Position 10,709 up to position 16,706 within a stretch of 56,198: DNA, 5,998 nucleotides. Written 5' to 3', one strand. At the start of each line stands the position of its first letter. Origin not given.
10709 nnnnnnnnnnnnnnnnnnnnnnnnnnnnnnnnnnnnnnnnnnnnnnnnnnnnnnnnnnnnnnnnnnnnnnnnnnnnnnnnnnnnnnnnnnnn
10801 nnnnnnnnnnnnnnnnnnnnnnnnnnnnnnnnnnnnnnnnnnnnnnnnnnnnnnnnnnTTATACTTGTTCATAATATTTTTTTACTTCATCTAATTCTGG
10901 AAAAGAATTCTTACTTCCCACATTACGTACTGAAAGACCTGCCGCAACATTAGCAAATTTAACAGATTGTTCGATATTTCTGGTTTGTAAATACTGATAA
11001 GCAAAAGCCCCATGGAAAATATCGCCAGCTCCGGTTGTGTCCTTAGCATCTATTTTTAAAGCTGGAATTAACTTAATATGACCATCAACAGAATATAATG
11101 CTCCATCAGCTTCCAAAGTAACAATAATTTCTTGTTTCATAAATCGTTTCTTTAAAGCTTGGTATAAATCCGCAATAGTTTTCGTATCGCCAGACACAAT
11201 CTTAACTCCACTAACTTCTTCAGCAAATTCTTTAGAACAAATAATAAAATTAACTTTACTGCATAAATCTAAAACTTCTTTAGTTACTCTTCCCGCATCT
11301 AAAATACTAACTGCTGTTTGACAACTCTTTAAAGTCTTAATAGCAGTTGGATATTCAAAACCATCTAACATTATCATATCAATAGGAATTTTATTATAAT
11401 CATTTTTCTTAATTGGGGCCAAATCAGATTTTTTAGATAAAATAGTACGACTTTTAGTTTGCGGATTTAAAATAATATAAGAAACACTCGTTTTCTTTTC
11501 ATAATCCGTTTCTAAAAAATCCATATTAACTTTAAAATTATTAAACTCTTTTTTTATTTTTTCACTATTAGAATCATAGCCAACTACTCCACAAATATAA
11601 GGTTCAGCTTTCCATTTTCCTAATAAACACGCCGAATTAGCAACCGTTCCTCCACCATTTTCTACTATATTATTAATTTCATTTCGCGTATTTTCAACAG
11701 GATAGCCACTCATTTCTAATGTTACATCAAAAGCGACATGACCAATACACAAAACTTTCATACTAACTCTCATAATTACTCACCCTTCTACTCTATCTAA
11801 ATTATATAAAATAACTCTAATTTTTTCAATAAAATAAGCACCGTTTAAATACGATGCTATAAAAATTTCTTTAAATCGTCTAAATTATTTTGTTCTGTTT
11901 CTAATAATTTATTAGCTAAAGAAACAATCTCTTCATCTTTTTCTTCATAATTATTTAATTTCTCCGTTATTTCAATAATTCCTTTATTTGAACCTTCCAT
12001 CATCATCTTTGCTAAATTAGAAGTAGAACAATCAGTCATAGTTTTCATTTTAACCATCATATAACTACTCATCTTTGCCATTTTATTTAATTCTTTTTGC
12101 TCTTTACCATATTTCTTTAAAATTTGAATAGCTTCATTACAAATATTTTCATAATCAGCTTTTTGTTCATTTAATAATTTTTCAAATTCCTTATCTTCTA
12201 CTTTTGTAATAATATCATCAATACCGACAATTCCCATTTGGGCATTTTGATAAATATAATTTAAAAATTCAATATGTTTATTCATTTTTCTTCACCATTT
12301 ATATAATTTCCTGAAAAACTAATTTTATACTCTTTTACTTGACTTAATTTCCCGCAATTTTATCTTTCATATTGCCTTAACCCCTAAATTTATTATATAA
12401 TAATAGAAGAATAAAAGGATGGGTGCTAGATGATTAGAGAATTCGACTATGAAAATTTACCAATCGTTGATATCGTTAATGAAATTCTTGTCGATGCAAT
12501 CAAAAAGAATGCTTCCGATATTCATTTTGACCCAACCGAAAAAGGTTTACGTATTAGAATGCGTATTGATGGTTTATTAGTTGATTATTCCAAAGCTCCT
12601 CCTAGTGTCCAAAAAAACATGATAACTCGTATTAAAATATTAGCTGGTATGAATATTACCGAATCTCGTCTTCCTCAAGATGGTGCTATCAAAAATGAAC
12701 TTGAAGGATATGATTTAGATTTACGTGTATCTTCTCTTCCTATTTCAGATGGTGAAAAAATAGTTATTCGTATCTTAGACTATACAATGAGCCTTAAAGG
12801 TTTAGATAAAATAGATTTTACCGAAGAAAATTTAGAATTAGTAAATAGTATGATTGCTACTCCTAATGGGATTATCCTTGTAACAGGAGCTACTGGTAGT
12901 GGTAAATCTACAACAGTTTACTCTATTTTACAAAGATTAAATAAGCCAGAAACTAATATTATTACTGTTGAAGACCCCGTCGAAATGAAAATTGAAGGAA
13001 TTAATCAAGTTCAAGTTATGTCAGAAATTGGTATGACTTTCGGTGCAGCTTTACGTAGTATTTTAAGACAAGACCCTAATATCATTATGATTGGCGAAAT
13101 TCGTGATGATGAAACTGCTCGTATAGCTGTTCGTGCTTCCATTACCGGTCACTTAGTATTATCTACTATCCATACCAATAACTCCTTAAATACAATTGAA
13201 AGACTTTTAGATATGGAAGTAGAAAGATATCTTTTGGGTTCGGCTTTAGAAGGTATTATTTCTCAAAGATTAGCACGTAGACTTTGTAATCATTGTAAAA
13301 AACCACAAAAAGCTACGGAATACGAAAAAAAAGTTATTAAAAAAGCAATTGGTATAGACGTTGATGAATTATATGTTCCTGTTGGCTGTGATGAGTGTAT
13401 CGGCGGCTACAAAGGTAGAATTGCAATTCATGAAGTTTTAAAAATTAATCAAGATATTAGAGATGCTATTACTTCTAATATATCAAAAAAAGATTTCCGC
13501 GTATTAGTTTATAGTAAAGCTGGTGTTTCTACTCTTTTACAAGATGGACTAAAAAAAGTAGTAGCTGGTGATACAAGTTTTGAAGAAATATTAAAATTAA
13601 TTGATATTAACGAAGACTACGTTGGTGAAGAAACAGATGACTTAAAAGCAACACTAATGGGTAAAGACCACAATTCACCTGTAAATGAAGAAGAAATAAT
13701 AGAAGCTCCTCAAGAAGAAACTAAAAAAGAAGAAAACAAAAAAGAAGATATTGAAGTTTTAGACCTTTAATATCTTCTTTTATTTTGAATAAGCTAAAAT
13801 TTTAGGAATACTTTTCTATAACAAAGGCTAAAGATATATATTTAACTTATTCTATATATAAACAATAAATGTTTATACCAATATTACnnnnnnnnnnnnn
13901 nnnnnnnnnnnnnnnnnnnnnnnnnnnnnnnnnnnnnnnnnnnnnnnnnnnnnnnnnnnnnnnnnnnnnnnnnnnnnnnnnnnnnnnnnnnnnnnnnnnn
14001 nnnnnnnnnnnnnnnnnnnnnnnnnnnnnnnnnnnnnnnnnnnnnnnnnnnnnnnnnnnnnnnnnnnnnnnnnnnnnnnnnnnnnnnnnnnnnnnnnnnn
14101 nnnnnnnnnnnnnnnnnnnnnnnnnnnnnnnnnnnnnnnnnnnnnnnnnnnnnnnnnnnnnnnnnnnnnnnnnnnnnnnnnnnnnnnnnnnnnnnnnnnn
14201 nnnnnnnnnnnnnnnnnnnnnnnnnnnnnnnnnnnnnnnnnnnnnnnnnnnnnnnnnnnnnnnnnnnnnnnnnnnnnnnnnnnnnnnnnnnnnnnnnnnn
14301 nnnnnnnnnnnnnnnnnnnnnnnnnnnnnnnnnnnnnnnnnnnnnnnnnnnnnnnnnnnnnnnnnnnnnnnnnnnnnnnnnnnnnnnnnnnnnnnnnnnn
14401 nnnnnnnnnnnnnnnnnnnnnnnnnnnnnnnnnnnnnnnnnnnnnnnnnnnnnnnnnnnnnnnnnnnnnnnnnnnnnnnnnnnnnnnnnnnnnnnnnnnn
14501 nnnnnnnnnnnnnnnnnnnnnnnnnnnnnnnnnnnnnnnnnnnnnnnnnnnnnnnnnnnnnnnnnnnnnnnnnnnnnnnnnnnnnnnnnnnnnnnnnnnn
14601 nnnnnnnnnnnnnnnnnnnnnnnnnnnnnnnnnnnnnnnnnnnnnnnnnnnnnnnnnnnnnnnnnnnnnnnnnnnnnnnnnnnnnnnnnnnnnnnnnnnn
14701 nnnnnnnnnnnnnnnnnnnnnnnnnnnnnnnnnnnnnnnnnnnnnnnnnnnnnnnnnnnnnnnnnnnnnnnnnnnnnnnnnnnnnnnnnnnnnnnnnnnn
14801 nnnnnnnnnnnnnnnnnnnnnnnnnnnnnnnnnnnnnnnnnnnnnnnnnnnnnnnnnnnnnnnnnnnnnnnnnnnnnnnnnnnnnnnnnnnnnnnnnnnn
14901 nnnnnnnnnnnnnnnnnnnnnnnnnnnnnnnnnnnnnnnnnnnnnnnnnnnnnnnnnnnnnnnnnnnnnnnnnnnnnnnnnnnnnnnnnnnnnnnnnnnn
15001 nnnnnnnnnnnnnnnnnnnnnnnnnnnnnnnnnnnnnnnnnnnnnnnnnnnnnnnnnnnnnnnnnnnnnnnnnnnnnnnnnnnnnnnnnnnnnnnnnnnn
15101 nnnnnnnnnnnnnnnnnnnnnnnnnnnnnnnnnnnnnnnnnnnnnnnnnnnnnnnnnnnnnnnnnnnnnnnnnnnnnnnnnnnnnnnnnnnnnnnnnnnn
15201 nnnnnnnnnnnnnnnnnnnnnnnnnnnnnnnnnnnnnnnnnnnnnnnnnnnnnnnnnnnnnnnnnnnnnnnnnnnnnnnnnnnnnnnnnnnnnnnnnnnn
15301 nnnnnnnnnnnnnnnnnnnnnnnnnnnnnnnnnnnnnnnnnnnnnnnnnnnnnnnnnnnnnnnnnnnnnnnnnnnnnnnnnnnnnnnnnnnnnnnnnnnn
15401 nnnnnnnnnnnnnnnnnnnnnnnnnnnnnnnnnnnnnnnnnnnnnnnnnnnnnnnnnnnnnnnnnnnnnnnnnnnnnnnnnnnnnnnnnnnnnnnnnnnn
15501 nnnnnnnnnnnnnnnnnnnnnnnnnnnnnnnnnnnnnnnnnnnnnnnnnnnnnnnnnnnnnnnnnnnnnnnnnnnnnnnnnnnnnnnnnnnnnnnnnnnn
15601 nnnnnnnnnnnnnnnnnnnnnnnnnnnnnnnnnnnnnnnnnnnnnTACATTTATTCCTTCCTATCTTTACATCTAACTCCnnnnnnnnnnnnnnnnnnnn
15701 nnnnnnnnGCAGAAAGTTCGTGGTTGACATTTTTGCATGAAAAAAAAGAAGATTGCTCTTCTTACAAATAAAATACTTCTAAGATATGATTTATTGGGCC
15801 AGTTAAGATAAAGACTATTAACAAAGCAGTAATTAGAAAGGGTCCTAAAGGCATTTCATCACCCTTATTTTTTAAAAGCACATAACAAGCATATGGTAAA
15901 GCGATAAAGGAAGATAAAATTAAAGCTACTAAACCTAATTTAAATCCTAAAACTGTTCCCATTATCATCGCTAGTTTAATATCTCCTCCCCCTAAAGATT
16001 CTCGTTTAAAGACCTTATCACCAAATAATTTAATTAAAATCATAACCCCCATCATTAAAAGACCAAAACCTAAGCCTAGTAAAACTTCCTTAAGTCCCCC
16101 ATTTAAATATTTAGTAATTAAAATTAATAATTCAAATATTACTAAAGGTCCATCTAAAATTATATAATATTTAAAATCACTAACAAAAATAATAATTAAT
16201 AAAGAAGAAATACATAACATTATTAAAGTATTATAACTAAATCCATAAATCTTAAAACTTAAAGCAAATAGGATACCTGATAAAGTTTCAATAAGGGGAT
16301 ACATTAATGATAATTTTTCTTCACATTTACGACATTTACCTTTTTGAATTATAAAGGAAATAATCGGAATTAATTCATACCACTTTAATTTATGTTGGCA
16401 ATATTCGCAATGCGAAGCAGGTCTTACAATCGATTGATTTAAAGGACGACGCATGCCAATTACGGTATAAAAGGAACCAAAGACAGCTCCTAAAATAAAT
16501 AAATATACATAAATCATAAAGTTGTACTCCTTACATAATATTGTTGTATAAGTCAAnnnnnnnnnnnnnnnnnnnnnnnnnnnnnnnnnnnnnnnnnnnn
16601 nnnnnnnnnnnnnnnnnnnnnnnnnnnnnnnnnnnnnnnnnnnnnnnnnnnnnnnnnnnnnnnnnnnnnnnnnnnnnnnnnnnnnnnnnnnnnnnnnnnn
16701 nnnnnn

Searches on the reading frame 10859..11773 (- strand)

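Call 86: search_protein_families(library=pfam, proteins=[window:10859-11773:-], max_evalue=0.001)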
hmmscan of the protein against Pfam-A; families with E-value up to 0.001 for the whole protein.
window:10859-11773:- (304 aa): 1 family
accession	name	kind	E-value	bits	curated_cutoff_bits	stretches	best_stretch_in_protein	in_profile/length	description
PF00294.29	PfkB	-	5.1e-41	141.4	25.8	1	6-293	3-301/302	pfkB family carbohydrate kinase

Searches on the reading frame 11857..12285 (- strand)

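Call 86: search_protein_families(library=pfam, proteins=[window:11857-12285:-], max_evalue=0.001)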
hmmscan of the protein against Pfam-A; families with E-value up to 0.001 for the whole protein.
window:11857-12285:- (142 aa): 1 family
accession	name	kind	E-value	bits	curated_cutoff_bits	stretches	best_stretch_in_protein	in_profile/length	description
PF09537.16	DUF2383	-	3.6e-07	30.7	30.8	1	5-111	3-110/111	Domain of unknown function (DUF2383)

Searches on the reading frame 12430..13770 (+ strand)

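Call 86: search_protein_families(library=pfam, proteins=[window:12430-13770:+], max_evalue=0.001)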
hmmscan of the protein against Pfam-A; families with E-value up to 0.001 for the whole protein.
window:12430-13770:+ (446 aa): 6 families
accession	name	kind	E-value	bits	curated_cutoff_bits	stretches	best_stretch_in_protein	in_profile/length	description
PF00437.27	T2SSE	-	3.9e-124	414.5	24.9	1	10-388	6-369/370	Type II/IV secretion system protein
PF13401.12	AAA_22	-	3.8e-05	24.5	27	1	146-200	5-54/130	AAA domain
PF01935.23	DUF87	-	0.00012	22.7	23.2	1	150-178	27-56/220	Helicase HerA, central domain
PF13191.12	AAA_16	-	0.00063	20.7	32.6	0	144-180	23-57/167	AAA ATPase domain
PF13173.12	AAA_14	-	0.00063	20.2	27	0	146-236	2-83/129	AAA domain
PF16796.11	Microtub_bd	-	0.00067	20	27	0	129-171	74-111/155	Microtubule binding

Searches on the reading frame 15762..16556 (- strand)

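Call 86: search_protein_families(library=pfam, proteins=[window:15762-16556:-], max_evalue=0.001)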
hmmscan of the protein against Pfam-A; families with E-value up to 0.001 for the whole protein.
window:15762-16556:- (264 aa): 2 families
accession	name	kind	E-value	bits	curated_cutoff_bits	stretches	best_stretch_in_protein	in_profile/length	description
PF06750.18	A24_N_bact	-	5.4e-32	110.1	23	1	21-101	1-81/84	Bacterial Peptidase A24 N-terminal domain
PF01478.23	Peptidase_A24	-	2.9e-12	47.4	26.5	1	116-223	3-103/104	Type IV leader peptidase family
